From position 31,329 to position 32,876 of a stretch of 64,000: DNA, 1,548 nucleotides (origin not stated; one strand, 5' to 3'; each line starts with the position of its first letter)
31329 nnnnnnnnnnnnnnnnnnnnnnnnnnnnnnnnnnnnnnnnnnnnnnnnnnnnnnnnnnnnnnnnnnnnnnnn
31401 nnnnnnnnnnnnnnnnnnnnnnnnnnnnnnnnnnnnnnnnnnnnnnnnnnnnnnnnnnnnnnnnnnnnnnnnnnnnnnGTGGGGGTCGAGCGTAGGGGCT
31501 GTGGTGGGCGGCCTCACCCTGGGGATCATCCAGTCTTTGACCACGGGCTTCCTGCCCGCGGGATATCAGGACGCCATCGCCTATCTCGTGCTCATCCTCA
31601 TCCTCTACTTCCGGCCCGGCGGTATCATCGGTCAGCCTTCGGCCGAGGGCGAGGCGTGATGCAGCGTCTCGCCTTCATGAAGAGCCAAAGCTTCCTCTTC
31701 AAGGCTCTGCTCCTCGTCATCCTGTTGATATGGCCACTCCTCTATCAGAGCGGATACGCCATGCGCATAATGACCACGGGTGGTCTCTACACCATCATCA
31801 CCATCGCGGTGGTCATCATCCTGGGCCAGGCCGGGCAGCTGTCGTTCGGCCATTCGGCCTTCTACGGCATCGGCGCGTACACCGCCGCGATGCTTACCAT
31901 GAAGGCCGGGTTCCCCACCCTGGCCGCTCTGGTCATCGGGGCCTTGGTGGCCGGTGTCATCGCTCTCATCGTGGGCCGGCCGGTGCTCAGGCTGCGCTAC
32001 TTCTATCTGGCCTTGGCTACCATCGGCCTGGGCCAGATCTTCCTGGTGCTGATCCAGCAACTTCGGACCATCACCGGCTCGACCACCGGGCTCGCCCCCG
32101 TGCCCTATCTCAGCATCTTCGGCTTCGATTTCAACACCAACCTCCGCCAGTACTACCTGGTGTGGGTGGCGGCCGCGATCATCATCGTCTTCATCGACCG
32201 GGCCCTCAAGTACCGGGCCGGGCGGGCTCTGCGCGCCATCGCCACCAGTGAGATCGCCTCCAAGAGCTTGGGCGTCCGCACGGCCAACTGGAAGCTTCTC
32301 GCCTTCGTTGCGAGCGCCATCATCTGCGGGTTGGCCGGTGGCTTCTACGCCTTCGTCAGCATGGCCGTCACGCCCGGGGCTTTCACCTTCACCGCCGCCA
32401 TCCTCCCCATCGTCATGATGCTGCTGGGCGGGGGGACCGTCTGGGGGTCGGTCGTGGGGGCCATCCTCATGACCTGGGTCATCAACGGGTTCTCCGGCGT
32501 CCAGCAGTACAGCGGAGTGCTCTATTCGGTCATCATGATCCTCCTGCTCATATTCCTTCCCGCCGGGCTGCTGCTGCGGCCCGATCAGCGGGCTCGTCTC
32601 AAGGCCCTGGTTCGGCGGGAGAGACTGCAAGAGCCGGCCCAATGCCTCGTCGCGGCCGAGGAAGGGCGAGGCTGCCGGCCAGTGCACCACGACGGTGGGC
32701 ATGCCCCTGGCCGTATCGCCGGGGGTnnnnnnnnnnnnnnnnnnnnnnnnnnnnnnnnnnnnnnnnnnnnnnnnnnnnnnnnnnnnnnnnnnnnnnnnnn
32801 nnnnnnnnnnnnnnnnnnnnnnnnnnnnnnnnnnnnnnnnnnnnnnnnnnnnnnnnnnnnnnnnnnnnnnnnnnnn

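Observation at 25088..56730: Possible anaerobic methoxy-aromatic / trihydroxybenzene catabolic neighbourhood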

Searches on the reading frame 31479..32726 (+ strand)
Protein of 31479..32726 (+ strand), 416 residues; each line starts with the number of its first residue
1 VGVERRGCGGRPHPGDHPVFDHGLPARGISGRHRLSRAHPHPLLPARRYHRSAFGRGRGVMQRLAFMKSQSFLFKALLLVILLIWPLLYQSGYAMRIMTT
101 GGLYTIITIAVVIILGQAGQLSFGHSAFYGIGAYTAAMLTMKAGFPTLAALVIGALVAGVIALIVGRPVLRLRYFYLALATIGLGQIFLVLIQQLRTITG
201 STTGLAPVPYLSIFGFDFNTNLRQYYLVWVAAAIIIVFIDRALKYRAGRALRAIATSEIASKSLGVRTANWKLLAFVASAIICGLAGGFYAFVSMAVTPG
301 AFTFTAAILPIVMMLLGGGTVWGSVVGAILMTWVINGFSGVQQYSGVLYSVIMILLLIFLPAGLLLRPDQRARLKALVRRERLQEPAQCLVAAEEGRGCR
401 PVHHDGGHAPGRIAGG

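Call 7: search_protein_families(library=pfam, proteins=[window:31479-32726:+])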
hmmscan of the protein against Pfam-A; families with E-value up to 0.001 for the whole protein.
window:31479-32726:+ (416 aa): 1 family
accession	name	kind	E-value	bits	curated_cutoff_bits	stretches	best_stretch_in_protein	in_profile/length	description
PF02653.21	BPD_transp_2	-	6e-34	117.8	26.8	1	95-357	3-269/269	Branched-chain amino acid transport system / permease component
